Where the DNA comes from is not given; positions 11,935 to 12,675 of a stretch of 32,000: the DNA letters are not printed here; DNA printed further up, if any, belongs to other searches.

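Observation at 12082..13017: Stand-alone TIR-domain protein with an unrecognised C-terminal domain: candidate novel NADase immune effector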

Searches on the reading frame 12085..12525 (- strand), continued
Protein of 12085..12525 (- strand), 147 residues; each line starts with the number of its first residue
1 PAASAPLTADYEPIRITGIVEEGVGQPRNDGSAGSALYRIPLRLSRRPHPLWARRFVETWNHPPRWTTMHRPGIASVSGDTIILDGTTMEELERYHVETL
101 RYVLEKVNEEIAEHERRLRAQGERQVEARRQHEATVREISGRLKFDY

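Call 50: search_protein_families(library=padloc, alignment_id=A3, max_evalue=1e-10)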
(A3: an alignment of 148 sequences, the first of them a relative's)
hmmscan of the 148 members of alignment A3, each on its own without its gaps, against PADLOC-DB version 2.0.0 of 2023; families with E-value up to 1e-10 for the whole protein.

A. member 1, L009:5498-7009:+ (503 aa): 10 families
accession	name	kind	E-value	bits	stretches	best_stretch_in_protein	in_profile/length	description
PDLC02378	pAgo_I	-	6.2e-204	676.4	1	3-503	3-493/493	Class I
PDLC02436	pAgo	-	1.3e-124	414.5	1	3-502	6-459/460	-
PDLC02376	pAgo_I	-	1.8e-96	322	1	3-503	2-455/455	Class I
PDLC02377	pAgo_I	-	3.4e-58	195.5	2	198-502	158-456/457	Class I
PDLC02392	pAgo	-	4.1e-40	135.8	1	201-487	53-329/346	-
PDLC02420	Aga_SIR2-PNTD1-PNTD2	-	5.5e-40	135.4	1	200-482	710-989/1010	Class I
PDLC02384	pAgo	-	1.6e-32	110.7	1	197-483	727-1010/1030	-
PDLC02428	PprPIWI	-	4.2e-23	80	1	5-489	295-652/666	-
PDLC02397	pAgo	-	5.9e-20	69.6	1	194-489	309-566/578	-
PDLC02388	pAgo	-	1.6e-14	51.1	1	203-487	444-700/716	-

B. families by the number of members that match (of 148 scanned): 184 families (the first 25 are shown)
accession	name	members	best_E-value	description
PDLC04134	mad2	6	3.5e-32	mads_2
PDLC03957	bSEFIR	5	8.7e-69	-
PDLC03597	REase_MTase_IIG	3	0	Type IIG restriction enzyme-methyltransferase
PDLC03051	REase_MTase_I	3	0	Type I restriction enzyme-methyltransferase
PDLC03621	REase_MTase_IIG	3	6.3e-108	Type IIG restriction enzyme-methyltransferase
PDLC03610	REase_MTase_IIG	3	6.1e-89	Type IIG restriction enzyme-methyltransferase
PDLC03631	REase_MTase_IIG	3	2.8e-75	Type IIG restriction enzyme-methyltransferase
PDLC03025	MTase_I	3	1.3e-48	Type I methyltransferase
PDLC03021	MTase_I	2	4.5e-93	Type I methyltransferase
PDLC03026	MTase_I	2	1.3e-66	Type I methyltransferase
PDLC03036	MTase_I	2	8.9e-32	Type I methyltransferase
PDLC02707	PbeA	2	9.7e-26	PbeA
PDLC03031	MTase_I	2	7.8e-24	Type I methyltransferase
PDLC03318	MTase_II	2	1.1e-23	Type II methyltransferase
PDLC03018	MTase_I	2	1.1e-23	Type I methyltransferase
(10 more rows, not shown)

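Call 54: search_protein_families(library=pfam, proteins=[L056:6734-10408:+, L009:4044-5498:+, L009:7028-7435:+, L022:9155-10423:+, L028:9182-10414:+, L013:1073-2455:+, L075:1970-3301:+, L042:2867-4174:+, L024:9311-10414:+, L046:9788-10447:+], max_evalue=0.001)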
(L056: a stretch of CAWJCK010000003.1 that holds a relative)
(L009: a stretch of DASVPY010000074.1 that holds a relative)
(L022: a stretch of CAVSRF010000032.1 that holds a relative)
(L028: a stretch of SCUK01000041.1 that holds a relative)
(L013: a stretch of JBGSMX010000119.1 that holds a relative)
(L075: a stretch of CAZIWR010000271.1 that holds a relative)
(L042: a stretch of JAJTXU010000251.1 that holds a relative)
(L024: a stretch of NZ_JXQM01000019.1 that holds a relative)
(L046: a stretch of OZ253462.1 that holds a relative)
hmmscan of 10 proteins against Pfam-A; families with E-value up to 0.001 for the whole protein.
L056:6734-10408:+ (1224 aa): 3 families
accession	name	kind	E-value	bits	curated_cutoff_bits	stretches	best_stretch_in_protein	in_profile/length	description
PF00171.27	Aldedh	-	5.6e-114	381.7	23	1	68-361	5-292/461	Aldehyde dehydrogenase family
PF13676.11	TIR_2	-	4.5e-20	72.8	28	1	917-1050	1-121/122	TIR domain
PF08357.16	SEFIR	-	1.2e-16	61.7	23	1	916-1029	2-131/150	SEFIR domain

L009:4044-5498:+ (484 aa): 1 family
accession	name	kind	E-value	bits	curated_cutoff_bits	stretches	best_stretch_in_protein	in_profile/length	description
PF13676.11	TIR_2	-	5.6e-18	66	28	1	24-150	1-122/122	TIR domain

L009:7028-7435:+ (135 aa): 0 families

L022:9155-10423:+ (422 aa): 2 families
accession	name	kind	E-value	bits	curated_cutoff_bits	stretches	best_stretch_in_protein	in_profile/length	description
PF13676.11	TIR_2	-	3e-24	86.3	28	1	111-243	1-120/122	TIR domain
PF08357.16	SEFIR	-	4.6e-18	66.3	23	1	109-208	1-116/150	SEFIR domain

L028:9182-10414:+ (410 aa): 2 families
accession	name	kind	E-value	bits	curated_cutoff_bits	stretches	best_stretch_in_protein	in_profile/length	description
PF13676.11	TIR_2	-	1.1e-21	78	28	1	102-234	2-121/122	TIR domain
PF08357.16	SEFIR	-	8e-17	62.3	23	1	101-213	3-131/150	SEFIR domain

L013:1073-2455:+ (460 aa): 2 families
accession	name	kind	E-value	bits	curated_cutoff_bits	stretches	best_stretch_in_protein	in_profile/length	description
PF13676.11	TIR_2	-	2.3e-21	77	28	1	167-267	1-94/122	TIR domain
PF01582.25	TIR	-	1.6e-09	38.3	21.3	1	166-274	3-111/179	TIR domain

L075:1970-3301:+ (443 aa): 2 families
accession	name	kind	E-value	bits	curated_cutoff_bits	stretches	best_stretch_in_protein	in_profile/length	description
PF13676.11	TIR_2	-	3.8e-21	76.2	28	1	137-269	2-121/122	TIR domain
PF08357.16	SEFIR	-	5e-15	56.5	23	1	136-248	3-131/150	SEFIR domain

L042:2867-4174:+ (435 aa): 2 families
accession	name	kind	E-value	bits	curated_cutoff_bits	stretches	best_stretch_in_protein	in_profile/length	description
PF13676.11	TIR_2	-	2.1e-21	77.1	28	1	121-248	2-117/122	TIR domain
PF08357.16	SEFIR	-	1.2e-15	58.5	23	1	119-233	2-132/150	SEFIR domain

L024:9311-10414:+ (367 aa): 2 families
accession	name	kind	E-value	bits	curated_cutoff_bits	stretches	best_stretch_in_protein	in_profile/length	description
PF13676.11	TIR_2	-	1.3e-20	74.5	28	1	63-193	2-118/122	TIR domain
PF08357.16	SEFIR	-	3.9e-13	50.4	23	1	61-175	2-131/150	SEFIR domain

L046:9788-10447:+ (219 aa): 0 families

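Call 56: find_related_loci(query=A2, collection=viral_contigs, flank=8000)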
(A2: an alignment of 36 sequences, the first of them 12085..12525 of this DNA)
Query A2 (147 aa) in viral_contigs; peptide patterns used: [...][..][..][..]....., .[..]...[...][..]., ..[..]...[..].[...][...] (x = any residue, [..] = any of these).
65 stretches matched a pattern; 5 encode a relative of the query (tblastn E <= 1e-3); 5 distinct loci.
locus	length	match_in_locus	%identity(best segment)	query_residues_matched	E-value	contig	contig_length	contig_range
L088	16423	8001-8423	46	6-146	1e-41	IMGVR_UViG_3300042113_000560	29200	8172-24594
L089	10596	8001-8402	49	12-145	2e-40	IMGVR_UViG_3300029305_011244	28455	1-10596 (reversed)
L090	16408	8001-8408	42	10-145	4e-35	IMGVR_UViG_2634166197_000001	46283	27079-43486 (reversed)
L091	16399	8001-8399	43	13-145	4e-34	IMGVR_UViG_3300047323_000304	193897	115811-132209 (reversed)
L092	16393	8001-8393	42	14-140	2e-28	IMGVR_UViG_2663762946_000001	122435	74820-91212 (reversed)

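Call 67: search_protein_families(library=pfam, alignment_id=A2, max_evalue=1)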
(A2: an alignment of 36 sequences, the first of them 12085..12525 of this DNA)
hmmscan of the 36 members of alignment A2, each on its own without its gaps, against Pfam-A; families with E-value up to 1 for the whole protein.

A. member 1, window:12085-12525:- (147 aa): 0 families

B. families by the number of members that match (of 36 scanned): 17 families
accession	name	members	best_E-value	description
PF25523.1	Ig_RIMBP2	5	0.0051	RIMBP2-like, immunoglobulin-like domain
PF00166.26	Cpn10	1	7.9e-09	Chaperonin 10 Kd subunit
PF16753.10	Tipalpha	1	0.024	TNF-alpha-Inducing protein of Helicobacter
PF19146.6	DUF5828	1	0.031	Family of unknown function (DUF5828)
PF22554.1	Chap-C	1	0.06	TY-Chap C-terminal domain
PF21315.3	FAN1_HTH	1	0.064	FAN1, HTH domain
PF16619.10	SUIM_assoc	1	0.13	Unstructured region C-term to UIM in Ataxin3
PF18004.6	RPN2_C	1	0.14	26S proteasome regulatory subunit RPN2 C-terminal domain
PF07259.17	ProSAAS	1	0.14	ProSAAS precursor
PF24168.1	PB4_spike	1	0.15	Straight fiber protein PB4 spike domain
PF02254.24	TrkA_N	1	0.17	TrkA-N domain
PF17696.6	ALN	1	0.27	Another-regulin-like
PF24014.1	DUF7328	1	0.29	Family of unknown function (DUF7328)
PF22470.1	Histone_HNS_N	1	0.3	H-NS histone-like proteins, N-terminal domain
PF13824.12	zf-Mss51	1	0.35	Zinc-finger of mitochondrial splicing suppressor 51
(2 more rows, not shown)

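Call 68: search_protein_families(library=phrogs, alignment_id=A2, max_evalue=0.1)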
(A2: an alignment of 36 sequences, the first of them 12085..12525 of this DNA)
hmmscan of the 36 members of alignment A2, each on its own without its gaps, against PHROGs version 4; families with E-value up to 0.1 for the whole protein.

A. member 1, window:12085-12525:- (147 aa): 1 family
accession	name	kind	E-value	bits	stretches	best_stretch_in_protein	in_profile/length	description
phrog_33214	-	unknown function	0.033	15.6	1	59-134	5-76/107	-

B. families by the number of members that match (of 36 scanned): 7 families
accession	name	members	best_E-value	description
phrog_33214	-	7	0.0025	-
phrog_3188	-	1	8.1e-07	co-chaperonin GroES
phrog_31806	-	1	0.0076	-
phrog_32389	-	1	0.012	-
phrog_29836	-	1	0.061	-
phrog_9157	-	1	0.064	-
phrog_32342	-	1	0.076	-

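Call 74: search_dna_similar(query=window:12085-12525:-, collection=plasmids, mode=protein, max_rows=15)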
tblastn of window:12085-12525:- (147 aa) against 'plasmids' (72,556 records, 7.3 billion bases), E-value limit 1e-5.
Records with a match: 55; places in all: 55; records where one place covers at least 80% of the query: 54.
Best place of each record, by identity: <60% 55.
By first word of the organism name: Enterococcus 52; Lentilactobacillus 1; Leuconostoc 1; Lactiplantibacillus 1.
By predicted mobility (MOB-suite, as given by PLSDB): conjugative 33; mobilizable 17; non-mobilizable 5.
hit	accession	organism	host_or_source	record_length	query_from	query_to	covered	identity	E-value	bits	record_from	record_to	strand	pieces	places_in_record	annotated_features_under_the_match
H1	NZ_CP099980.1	Enterococcus faecium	cell culture,Sludge from sewage ...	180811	14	145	90%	49.6%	5e-35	134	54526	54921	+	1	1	none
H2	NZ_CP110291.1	Enterococcus faecalis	cell culture,environment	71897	14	145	90%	49.2%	1e-34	134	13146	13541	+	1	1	toll/interleukin-1 receptor domain-containing protein | recombinase family protein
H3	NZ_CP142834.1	Enterococcus faecalis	Pig,Single cell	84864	14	145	90%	49.2%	1e-34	134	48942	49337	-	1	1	toll/interleukin-1 receptor domain-containing protein | recombinase family protein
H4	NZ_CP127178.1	Enterococcus faecalis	single colony,sausage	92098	14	145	90%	49.2%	1e-34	134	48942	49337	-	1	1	toll/interleukin-1 receptor domain-containing protein | recombinase family protein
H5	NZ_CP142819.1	Enterococcus faecalis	Homo sapiens,Single cell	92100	14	145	90%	49.2%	1e-34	134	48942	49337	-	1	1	toll/interleukin-1 receptor domain-containing protein | recombinase family protein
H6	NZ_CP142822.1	Enterococcus faecalis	Pig,Single cell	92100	14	145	90%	49.2%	1e-34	134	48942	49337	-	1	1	toll/interleukin-1 receptor domain-containing protein | recombinase family protein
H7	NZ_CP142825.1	Enterococcus faecalis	Pig,Single cell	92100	14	145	90%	49.2%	1e-34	134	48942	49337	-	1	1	toll/interleukin-1 receptor domain-containing protein | recombinase family protein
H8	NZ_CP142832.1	Enterococcus faecalis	Pig,Single cell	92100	14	145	90%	49.2%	1e-34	134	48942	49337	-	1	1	toll/interleukin-1 receptor domain-containing protein | recombinase family protein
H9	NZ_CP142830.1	Enterococcus faecalis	Pig,Single cell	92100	14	145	90%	49.2%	1e-34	134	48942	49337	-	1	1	toll/interleukin-1 receptor domain-containing protein | recombinase family protein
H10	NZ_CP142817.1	Enterococcus faecalis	Homo sapiens,Single cell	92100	14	145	90%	49.2%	1e-34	134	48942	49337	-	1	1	toll/interleukin-1 receptor domain-containing protein | recombinase family protein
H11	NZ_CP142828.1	Enterococcus faecalis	Pig,Single cell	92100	14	145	90%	49.2%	1e-34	134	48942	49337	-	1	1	toll/interleukin-1 receptor domain-containing protein | recombinase family protein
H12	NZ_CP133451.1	Enterococcus faecalis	Pig,single cell,rectal swab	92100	14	145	90%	49.2%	1e-34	134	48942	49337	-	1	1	toll/interleukin-1 receptor domain-containing protein | recombinase family protein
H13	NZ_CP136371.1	Enterococcus faecalis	Homo sapiens,Bacteria,Rectal swab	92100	14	145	90%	49.2%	1e-34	134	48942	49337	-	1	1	toll/interleukin-1 receptor domain-containing protein | recombinase family protein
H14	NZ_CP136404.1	Enterococcus faecalis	Pig,Bacteria,Rectal swab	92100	14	145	90%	49.2%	1e-34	134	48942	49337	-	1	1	toll/interleukin-1 receptor domain-containing protein | recombinase family protein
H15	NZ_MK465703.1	Enterococcus faecium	-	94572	14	145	90%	49.2%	1e-34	134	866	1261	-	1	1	toll/interleukin-1 receptor domain-containing protein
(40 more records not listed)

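Call 75: search_dna_similar(query=window:12085-12525:-, collection=phages, mode=protein, max_rows=10)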
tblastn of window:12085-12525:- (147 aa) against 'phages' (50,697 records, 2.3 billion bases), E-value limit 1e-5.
No match.

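Call 76: get_annotated_region(hit=H2, flank=7000)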
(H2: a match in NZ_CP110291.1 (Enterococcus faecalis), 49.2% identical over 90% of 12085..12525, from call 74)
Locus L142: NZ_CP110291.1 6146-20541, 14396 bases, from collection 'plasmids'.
description: Enterococcus faecalis strain AKSZ-208 plasmid unnamed2, complete sequence
organism: Enterococcus faecalis (NCBI taxid 1351)
taxonomy: Bacteria; Bacillota; Bacilli; Lactobacillales; Enterococcaceae; Enterococcus; Enterococcus faecalis
host: -; source: cell culture,environment; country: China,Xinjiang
typing (MOB-suite, as given by PLSDB): non-mobilizable; replicon rep_cluster_183
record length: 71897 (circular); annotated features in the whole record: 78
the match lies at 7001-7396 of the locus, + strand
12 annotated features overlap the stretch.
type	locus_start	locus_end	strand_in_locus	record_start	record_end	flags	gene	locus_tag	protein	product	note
CDS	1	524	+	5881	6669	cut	-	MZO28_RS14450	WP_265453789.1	LPXTG cell wall anchor domain-containing protein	-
CDS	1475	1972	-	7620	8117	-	-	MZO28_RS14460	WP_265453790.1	GNAT family N-acetyltransferase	-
CDS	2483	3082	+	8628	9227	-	-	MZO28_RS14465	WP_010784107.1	tyrosine-type recombinase/integrase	GO:0015074 - DNA integration [Evidence IEA]; GO:0006310 - DNA recombination [Evidence IEA]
CDS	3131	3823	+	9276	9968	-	-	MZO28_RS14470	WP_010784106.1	Fic family protein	-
CDS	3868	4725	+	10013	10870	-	-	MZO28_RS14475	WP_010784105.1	abortive infection system antitoxin AbiGi family protein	-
CDS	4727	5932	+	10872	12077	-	-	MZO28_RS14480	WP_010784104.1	abortive infection system toxin AbiGii family protein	-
CDS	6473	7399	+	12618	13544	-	-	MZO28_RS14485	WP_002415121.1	toll/interleukin-1 receptor domain-containing protein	GO:0007165 - signal transduction [Evidence IEA]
CDS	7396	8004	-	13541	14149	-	-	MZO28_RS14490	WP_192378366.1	recombinase family protein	GO:0006310 - DNA recombination [Evidence IEA]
CDS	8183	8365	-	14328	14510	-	-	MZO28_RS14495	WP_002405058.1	hypothetical protein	-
CDS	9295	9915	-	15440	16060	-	-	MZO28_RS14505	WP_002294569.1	adenylate kinase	GO:0006139 - nucleobase-containing compound metabolic process [Evidence IEA]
predicted_resistance_gene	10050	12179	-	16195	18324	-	tcrB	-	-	copper-translocating P-type ATPase TcrB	predicted by amrfinderplus; class COPPER; identity 99.72%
CDS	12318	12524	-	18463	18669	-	tcrZ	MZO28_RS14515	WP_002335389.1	copper chaperone TcrZ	-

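Call 77: get_annotated_region(hit=H1, flank=6000)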
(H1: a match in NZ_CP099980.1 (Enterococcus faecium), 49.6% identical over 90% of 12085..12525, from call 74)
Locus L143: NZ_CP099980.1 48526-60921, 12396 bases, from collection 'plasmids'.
description: Enterococcus faecium strain WN-18 plasmid pA, complete sequence
organism: Enterococcus faecium (NCBI taxid 1352)
taxonomy: Bacteria; Bacillota; Bacilli; Lactobacillales; Enterococcaceae; Enterococcus; Enterococcus faecium
host: -; source: cell culture,Sludge from sewage treatment plant; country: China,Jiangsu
typing (MOB-suite, as given by PLSDB): non-mobilizable; replicon Inc18,rep_cluster_893
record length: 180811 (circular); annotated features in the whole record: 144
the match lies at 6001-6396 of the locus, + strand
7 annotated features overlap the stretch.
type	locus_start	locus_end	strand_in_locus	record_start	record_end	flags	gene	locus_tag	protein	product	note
CDS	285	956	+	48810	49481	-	-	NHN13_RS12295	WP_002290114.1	Crp/Fnr family transcriptional regulator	GO:0006355 - regulation of DNA-templated transcription [Evidence IEA]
CDS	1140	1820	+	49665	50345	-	-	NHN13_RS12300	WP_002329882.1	IS6-like element IS1216 family transposase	GO:0006313 - DNA transposition [Evidence IEA]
CDS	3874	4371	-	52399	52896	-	-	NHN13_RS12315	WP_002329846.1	GNAT family N-acetyltransferase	-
CDS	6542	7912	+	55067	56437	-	-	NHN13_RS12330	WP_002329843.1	SEC-C metal-binding domain-containing protein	-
CDS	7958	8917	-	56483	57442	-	-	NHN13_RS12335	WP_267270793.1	IS30-like element IS6770 family transposase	GO:0006313 - DNA transposition [Evidence IEA]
CDS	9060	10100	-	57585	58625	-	-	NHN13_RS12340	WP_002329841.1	replication initiator protein A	-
CDS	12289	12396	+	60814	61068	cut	-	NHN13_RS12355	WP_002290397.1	AbrB family transcriptional regulator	-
